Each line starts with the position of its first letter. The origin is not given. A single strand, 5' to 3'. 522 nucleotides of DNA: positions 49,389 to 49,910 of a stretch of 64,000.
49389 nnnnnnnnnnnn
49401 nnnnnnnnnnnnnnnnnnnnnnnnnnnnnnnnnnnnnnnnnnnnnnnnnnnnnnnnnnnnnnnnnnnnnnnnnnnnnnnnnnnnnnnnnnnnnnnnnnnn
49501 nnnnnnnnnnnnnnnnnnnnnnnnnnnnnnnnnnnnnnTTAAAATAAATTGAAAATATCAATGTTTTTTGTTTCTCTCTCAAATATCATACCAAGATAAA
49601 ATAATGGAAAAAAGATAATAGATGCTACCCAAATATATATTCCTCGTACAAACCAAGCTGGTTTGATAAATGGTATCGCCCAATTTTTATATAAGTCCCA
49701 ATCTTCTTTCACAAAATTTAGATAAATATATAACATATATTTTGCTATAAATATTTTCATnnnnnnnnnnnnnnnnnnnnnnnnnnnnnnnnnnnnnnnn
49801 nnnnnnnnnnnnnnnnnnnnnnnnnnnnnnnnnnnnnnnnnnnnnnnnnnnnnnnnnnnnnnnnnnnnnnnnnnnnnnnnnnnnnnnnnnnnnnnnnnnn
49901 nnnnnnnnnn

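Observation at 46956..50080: Virus-encoded ClpC-type unfoldase with its ClpS adaptor, co-oriented and contiguous with the pncAB operon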

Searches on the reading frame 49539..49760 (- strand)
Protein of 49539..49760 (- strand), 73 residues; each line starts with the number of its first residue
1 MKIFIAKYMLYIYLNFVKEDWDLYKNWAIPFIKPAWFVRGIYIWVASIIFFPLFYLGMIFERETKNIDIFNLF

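Call 3: search_protein_families(library=pfam, proteins=[window:49539-49760:-], max_evalue=0.01)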
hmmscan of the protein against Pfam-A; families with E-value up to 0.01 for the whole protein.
window:49539-49760:- (73 aa): 0 families

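Call 4: search_protein_families(library=ncbifam, proteins=[window:49539-49760:-], max_evalue=0.001)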
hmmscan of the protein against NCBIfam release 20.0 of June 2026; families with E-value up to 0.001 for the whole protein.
window:49539-49760:- (73 aa): 0 families

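Call 59: search_protein_representatives(protein=window:49539-49760:-)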
Query: 73 residues. Proteins with E-value up to 0.001 (for the whole library): 67; up to 1e-10: 16; up to 1e-30: 0. The best 67 are listed.
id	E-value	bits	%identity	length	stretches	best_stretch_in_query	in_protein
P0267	1.1e-19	86.1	64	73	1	1-61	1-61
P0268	1.2e-18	82.9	86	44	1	1-44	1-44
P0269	1.4e-17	79.5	66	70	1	1-62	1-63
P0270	4.1e-17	78.0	50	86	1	1-72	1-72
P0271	1.4e-16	76.2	55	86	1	1-67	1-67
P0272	1.2e-15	73.3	54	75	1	1-59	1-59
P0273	3.5e-15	71.8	46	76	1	1-63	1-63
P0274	3.5e-15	71.8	54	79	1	1-72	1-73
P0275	4.5e-14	68.3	51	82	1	1-65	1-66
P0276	1.4e-13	66.7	55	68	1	1-62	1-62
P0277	8.0e-13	64.3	52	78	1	9-66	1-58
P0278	9.5e-13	64.0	58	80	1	1-59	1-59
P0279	2.6e-12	62.7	45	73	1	7-61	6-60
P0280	5.0e-12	61.8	52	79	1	2-61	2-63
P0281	7.2e-12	61.3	47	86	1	1-68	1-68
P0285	2.4e-10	56.4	43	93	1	2-71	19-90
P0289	2.2e-09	53.4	46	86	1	1-69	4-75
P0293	2.7e-07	46.7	36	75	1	7-67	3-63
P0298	6.6e-07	45.5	39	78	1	1-59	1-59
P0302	2.1e-06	43.9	37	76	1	1-62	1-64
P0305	4.0e-06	43.0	40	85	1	5-56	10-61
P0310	2.3e-05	40.6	33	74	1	2-55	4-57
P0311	4.3e-05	39.7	34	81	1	7-68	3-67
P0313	5.8e-05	39.3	28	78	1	5-68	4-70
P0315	7.0e-05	39.0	35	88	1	6-67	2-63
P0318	1.2e-04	38.3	32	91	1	2-57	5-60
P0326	4.2e-04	36.5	31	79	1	2-56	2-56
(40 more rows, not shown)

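Call 60: find_encoding_contigs(protein=P0313, flank=5000, max_places=1)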
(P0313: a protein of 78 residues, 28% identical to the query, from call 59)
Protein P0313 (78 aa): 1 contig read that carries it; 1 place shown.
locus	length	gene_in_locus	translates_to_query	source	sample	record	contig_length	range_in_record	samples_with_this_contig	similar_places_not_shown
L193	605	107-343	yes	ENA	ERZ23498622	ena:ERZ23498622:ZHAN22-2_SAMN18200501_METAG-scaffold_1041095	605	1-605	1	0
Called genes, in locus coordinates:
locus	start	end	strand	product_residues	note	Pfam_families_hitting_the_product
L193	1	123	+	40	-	?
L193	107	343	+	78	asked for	-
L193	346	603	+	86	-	?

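Call 61: find_encoding_contigs(protein=P0326, flank=5000, max_places=1)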
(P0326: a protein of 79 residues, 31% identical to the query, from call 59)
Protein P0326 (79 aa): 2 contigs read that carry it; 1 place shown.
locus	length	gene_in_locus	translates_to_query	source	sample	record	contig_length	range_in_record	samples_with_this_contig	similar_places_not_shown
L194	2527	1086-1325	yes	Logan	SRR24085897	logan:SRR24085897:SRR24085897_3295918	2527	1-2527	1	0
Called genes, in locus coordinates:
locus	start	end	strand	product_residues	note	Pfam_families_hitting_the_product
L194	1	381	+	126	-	?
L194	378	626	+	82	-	-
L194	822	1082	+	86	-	-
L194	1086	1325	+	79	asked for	-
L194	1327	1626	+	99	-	-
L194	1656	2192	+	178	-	PF02357:NusG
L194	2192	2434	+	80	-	-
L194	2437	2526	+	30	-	?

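Call 63: list_cluster_members(proteins=[P0285, P0289, P0293, P0298, P0302, P0305, P0310, P0311, P0315, P0318])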
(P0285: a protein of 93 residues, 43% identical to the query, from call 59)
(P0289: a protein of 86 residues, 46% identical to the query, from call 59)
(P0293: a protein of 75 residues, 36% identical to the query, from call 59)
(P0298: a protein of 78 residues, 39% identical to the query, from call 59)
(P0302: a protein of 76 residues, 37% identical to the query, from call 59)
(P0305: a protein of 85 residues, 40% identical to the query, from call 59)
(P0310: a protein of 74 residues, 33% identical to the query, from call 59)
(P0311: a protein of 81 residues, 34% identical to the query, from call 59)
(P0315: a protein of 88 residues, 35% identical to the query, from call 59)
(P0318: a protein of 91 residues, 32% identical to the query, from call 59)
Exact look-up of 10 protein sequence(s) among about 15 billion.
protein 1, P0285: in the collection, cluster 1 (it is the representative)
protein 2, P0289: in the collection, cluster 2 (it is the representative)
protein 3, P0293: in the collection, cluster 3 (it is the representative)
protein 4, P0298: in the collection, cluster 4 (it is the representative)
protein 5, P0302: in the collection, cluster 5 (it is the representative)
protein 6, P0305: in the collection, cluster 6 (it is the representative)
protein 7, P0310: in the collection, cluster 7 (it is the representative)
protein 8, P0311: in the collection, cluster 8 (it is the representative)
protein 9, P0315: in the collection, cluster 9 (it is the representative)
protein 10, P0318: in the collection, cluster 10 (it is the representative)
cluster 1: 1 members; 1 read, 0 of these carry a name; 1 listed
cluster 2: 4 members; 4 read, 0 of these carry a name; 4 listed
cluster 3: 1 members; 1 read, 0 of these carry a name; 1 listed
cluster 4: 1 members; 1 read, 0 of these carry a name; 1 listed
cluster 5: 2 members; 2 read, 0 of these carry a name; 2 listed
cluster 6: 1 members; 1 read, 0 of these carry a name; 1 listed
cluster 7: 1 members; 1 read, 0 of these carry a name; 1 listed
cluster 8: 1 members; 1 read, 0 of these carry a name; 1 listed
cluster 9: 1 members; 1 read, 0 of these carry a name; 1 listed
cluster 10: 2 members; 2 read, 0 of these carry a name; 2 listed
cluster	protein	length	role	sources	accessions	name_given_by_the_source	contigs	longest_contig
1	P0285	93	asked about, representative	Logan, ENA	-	-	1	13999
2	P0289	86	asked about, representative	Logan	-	-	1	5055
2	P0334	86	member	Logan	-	-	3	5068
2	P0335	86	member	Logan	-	-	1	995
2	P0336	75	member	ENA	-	-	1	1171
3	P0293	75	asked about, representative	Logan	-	-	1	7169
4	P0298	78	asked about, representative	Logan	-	-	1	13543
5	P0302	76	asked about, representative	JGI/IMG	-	-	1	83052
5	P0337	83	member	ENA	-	-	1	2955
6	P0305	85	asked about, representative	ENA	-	-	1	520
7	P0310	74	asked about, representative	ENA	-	-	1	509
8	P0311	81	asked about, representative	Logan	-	-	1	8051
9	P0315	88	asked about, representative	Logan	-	-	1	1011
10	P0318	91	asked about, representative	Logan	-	-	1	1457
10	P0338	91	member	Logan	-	-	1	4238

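Call 64: find_encoding_contigs(protein=P0302, flank=6000, max_places=1)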
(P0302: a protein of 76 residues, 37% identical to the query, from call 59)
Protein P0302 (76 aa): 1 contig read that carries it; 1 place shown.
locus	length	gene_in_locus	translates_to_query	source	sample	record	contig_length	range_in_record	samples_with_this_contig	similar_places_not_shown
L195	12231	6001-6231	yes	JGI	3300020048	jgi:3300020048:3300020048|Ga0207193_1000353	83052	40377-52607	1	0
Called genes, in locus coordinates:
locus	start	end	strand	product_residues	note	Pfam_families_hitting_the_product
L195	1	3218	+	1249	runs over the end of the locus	PF00149:Metallophos, PF12850:Metallophos_2 (weak)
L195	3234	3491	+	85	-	-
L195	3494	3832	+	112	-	-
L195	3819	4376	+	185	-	-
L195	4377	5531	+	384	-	PF00675:Peptidase_M16 (weak), PF05193:Peptidase_M16_C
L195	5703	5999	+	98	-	PF02617:ClpS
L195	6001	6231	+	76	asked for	-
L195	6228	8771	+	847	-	PF02861:Clp_N, PF23569:NBD_SMAX1 (weak), PF00004:AAA, PF17871:AAA_lid_9, PF07724:AAA_2, PF00004:AAA, PF07728:AAA_5, PF10431:ClpB_D2-small, +10 more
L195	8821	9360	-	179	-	PF07659:DUF1599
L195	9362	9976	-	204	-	-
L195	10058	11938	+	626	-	-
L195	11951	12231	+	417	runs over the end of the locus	PF05345:He_PIG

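Call 65: find_encoding_contigs(protein=P0311, flank=6000, max_places=1)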
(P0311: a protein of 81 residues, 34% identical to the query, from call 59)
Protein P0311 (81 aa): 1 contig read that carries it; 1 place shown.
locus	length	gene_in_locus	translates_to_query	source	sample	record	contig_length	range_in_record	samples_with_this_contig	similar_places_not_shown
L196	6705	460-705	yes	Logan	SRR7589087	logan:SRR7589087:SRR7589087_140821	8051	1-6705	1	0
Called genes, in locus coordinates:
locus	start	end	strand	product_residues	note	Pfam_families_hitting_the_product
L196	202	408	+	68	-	-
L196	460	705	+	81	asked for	-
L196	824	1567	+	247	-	PF07460:NUMOD3 (weak)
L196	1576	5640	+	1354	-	PF00534:Glycos_transf_1, PF13692:Glyco_trans_1_4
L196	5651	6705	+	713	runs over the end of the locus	PF13692:Glyco_trans_1_4, PF00534:Glycos_transf_1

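Call 69: search_protein_families(library=phrogs, proteins=[window:49539-49760:-], max_evalue=0.001)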
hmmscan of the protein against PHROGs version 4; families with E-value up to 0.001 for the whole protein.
window:49539-49760:- (73 aa): 0 families

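Call 70: search_protein_families(library=padloc, proteins=[window:49539-49760:-], max_evalue=0.001)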
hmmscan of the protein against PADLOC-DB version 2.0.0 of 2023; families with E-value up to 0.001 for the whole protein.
window:49539-49760:- (73 aa): 0 families

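Call 87: predict_structure(alignment_id=A4)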
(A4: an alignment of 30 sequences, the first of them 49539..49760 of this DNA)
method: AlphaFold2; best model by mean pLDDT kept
length: 73 residues; sequences in the alignment: 30
mean_pLDDT: 89.1   pTM: 0.67
mean pLDDT of the five models: 89.1, 87.4, 84.1, 79.9, 79.9
residues with pLDDT >= 90: 49; 70-90: 20; 50-70: 4; < 50: 0
segments of 3 or more residues with pLDDT < 50: none
pLDDT, mean of each block of 10 residues (from residue 1): 91 91 88 93 96 93 78 66
secondary structure, 60 per line:
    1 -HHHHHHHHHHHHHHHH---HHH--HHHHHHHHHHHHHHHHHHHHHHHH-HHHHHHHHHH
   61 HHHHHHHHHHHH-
elements in order: H2-17 H26-49 H51-72
